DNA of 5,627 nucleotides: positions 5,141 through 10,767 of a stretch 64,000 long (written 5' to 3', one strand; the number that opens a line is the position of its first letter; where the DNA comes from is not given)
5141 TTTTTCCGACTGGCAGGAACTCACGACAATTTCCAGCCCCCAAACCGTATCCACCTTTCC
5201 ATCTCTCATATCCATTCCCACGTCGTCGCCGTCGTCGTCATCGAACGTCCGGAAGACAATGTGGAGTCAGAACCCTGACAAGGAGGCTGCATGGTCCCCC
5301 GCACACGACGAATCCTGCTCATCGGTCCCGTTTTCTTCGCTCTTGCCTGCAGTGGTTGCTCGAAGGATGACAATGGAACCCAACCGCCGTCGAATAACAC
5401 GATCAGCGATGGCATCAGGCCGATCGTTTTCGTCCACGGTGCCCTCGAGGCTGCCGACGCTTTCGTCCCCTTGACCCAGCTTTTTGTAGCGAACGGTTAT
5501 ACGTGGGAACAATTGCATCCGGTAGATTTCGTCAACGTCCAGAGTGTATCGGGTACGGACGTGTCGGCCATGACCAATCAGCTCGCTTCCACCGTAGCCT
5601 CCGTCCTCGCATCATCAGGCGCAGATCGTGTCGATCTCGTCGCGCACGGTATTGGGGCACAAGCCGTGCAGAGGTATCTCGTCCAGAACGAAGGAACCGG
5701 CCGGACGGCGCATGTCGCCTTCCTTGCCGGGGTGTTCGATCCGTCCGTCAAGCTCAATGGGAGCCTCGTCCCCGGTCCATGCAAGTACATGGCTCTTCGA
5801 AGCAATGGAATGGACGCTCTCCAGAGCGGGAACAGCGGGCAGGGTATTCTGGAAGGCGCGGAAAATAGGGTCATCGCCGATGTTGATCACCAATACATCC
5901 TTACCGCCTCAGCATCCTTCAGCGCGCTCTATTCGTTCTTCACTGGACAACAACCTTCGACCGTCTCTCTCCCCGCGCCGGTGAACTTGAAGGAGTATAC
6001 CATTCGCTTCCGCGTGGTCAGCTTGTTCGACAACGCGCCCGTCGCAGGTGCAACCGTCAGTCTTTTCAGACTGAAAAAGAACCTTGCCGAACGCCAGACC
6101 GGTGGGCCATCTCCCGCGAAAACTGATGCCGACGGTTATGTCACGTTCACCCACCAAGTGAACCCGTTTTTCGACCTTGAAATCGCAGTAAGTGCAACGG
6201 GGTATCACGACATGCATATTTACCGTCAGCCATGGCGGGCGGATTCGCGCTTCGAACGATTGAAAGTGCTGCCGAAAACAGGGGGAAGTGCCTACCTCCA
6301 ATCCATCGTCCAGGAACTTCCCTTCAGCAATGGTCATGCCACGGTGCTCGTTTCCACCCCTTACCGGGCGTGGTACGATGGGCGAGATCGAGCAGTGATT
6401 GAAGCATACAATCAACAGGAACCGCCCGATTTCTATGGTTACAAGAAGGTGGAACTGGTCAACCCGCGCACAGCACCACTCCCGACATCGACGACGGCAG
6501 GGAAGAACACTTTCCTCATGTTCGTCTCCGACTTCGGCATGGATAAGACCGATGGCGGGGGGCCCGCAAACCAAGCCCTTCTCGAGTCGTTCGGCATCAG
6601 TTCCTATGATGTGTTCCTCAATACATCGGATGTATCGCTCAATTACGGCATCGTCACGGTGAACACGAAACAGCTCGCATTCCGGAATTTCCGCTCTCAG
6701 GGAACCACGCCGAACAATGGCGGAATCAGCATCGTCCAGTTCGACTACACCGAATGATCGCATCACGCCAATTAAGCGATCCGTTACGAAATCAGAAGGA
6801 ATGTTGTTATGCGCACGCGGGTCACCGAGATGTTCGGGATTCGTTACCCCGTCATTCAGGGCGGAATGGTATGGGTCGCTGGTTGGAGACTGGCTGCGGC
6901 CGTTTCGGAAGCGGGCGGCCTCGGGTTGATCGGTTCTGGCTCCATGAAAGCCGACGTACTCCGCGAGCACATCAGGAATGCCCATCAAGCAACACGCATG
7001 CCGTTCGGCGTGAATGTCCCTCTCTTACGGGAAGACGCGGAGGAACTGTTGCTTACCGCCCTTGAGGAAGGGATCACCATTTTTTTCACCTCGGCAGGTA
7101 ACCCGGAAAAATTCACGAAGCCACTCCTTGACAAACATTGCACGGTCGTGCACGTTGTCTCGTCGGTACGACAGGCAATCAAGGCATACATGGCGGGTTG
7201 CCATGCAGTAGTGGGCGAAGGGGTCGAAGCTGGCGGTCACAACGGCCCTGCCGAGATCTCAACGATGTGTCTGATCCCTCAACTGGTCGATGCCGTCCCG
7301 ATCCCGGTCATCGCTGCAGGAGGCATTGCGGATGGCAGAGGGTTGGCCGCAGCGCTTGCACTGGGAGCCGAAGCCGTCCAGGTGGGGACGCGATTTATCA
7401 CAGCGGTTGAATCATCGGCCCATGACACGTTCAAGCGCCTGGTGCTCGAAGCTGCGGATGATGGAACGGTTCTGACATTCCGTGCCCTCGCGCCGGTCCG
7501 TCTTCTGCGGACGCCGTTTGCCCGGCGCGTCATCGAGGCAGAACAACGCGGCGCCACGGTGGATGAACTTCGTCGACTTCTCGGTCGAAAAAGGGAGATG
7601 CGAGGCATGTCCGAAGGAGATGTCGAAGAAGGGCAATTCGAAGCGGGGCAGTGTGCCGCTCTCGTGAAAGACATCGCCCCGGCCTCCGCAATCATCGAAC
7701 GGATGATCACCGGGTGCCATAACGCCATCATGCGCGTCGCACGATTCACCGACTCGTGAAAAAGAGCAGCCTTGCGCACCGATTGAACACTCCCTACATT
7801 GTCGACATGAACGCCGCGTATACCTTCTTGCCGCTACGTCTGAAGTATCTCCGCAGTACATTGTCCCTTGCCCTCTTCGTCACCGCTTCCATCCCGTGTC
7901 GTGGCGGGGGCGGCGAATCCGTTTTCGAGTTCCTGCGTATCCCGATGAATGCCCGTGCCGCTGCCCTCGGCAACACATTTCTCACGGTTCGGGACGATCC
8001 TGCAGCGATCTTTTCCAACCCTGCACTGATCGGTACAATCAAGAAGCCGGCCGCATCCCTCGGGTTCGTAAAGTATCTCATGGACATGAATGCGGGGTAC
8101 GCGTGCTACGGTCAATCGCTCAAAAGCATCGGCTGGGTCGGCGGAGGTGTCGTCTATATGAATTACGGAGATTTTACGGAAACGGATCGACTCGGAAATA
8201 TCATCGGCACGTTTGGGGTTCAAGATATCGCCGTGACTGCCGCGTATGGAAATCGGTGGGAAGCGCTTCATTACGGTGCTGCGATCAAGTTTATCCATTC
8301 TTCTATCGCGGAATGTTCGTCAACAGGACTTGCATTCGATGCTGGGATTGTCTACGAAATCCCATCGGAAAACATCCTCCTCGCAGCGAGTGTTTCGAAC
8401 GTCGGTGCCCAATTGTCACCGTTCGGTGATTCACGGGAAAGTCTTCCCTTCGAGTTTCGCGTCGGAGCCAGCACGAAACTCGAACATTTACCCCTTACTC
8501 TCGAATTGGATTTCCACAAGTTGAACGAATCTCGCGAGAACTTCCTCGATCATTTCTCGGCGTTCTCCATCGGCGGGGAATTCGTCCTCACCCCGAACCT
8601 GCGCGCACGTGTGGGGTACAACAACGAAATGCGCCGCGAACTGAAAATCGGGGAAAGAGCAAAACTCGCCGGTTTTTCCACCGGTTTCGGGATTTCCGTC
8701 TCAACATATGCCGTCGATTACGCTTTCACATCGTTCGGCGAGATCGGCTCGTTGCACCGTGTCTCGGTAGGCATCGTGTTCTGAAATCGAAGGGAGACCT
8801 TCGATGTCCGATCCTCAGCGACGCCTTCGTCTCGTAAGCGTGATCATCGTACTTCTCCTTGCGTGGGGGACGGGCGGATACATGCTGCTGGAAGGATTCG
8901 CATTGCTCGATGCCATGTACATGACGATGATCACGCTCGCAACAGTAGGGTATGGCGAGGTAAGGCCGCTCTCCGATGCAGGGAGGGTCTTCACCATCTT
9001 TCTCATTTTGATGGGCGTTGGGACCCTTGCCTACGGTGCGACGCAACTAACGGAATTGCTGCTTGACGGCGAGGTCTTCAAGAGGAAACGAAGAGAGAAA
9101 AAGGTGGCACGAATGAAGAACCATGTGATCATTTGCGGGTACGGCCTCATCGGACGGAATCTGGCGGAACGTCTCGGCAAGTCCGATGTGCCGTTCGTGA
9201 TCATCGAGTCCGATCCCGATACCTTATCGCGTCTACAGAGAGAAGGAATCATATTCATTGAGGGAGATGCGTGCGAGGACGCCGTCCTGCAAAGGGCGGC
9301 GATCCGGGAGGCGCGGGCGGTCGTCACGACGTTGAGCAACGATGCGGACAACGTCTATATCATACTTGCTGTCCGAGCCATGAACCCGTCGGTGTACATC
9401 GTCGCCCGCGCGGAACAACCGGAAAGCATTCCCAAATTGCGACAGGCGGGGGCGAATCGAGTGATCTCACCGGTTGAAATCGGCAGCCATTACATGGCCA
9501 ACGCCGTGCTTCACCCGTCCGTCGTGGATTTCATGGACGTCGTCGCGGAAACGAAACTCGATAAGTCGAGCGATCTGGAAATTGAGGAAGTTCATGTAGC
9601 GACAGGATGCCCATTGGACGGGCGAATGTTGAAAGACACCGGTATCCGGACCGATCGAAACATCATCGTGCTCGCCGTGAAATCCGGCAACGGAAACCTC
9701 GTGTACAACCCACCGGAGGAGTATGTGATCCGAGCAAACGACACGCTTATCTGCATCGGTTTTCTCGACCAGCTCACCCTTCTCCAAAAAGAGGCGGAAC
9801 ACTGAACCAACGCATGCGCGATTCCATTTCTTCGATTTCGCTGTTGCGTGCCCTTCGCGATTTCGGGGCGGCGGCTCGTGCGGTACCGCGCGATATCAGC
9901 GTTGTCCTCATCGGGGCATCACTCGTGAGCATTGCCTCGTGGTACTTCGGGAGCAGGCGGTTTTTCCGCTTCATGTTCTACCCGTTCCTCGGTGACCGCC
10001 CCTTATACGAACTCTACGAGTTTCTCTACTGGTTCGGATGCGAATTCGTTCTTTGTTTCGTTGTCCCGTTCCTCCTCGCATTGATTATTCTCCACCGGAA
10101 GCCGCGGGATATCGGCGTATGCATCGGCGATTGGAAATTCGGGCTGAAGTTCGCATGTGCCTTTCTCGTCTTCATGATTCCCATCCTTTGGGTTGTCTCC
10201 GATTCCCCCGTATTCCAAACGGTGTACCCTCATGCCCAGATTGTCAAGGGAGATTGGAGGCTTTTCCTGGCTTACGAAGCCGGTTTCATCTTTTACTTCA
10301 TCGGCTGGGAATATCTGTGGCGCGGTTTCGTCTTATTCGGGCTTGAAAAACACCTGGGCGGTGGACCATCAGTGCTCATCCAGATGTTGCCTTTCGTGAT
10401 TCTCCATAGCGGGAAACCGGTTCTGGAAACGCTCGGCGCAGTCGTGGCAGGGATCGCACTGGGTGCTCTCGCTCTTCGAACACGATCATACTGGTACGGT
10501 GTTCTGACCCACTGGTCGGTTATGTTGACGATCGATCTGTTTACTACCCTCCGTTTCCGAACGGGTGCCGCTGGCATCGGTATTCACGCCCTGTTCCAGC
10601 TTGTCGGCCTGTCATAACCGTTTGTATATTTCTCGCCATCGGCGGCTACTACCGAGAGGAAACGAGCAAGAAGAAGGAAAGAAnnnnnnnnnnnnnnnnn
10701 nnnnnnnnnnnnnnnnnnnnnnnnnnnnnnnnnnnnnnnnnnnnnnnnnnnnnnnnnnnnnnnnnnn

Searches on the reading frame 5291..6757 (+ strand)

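Call 27: search_protein_families(library=pfam, proteins=[window:5291-6757:+], max_evalue=0.001)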
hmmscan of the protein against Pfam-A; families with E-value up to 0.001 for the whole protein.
window:5291-6757:+ (488 aa): 4 families
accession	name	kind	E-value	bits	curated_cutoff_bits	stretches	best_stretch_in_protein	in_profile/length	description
PF18067.7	Lipase_C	-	1.5e-06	29.2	27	1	238-326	5-93/96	Lipase C-terminal domain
PF01674.24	Lipase_2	-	2e-06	28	20.3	1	43-134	2-96/219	Lipase (class 2)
PF10670.15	DUF4198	-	3.5e-05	24.5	34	1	239-287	148-194/209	Domain of unknown function (DUF4198)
PF13620.12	CarboxypepD_reg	-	7e-05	23.5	32.3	1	237-307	1-61/82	Carboxypeptidase regulatory-like domain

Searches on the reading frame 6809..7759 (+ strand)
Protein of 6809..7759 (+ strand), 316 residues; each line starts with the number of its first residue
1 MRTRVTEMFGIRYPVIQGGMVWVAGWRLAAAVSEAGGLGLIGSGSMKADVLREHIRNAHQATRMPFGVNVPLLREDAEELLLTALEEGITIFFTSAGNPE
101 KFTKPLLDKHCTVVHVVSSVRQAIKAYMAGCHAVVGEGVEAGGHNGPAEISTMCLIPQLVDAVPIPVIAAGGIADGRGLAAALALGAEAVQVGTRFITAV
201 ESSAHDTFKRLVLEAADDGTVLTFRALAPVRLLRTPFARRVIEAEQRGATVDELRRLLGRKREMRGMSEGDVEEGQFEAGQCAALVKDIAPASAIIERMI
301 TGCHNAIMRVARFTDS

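Call 89: search_protein_families(library=pfam, proteins=[window:6809-7759:+], max_evalue=0.0001)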
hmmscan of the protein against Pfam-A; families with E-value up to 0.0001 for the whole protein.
window:6809-7759:+ (316 aa): 3 families
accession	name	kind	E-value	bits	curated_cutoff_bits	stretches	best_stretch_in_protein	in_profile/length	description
PF03060.21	NMO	-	1e-65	222.7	28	1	3-300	2-329/331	Nitronate monooxygenase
PF00478.31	IMPDH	-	2.7e-09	36.9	25.6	0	151-205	194-248/345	IMP dehydrogenase / GMP reductase domain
PF01070.24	FMN_dh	-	5.7e-08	32.6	24.9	1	116-205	225-314/350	FMN-dependent dehydrogenase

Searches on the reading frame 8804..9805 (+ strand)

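Call 89: search_protein_families(library=pfam, proteins=[window:8804-9805:+], max_evalue=0.0001)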
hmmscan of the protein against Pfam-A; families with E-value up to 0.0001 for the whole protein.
window:8804-9805:+ (333 aa): 4 families
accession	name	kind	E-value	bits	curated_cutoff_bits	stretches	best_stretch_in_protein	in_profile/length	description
PF02254.24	TrkA_N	-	1.3e-34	119.4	23.8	1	108-223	1-116/116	TrkA-N domain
PF07885.22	Ion_trans_2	-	2.3e-18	66.3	22.5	1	14-86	2-77/79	Ion channel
PF02080.26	TrkA_C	-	6.7e-09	36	27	1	261-323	2-62/71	TrkA-C domain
PF22614.2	Slo-like_RCK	-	1.4e-06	28.4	24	0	104-200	2-118/119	Calcium-activated potassium channel slowpoke-like RCK domain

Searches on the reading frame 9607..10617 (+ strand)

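Call 89: search_protein_families(library=pfam, proteins=[window:9607-10617:+], max_evalue=0.0001)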
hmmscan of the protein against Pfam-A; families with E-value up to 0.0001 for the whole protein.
window:9607-10617:+ (336 aa): 1 family
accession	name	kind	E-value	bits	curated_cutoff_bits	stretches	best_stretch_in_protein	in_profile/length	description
PF02517.21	Rce1-like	-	5.4e-10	39.9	22.4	1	221-305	6-90/93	Type II CAAX prenyl endopeptidase Rce1-like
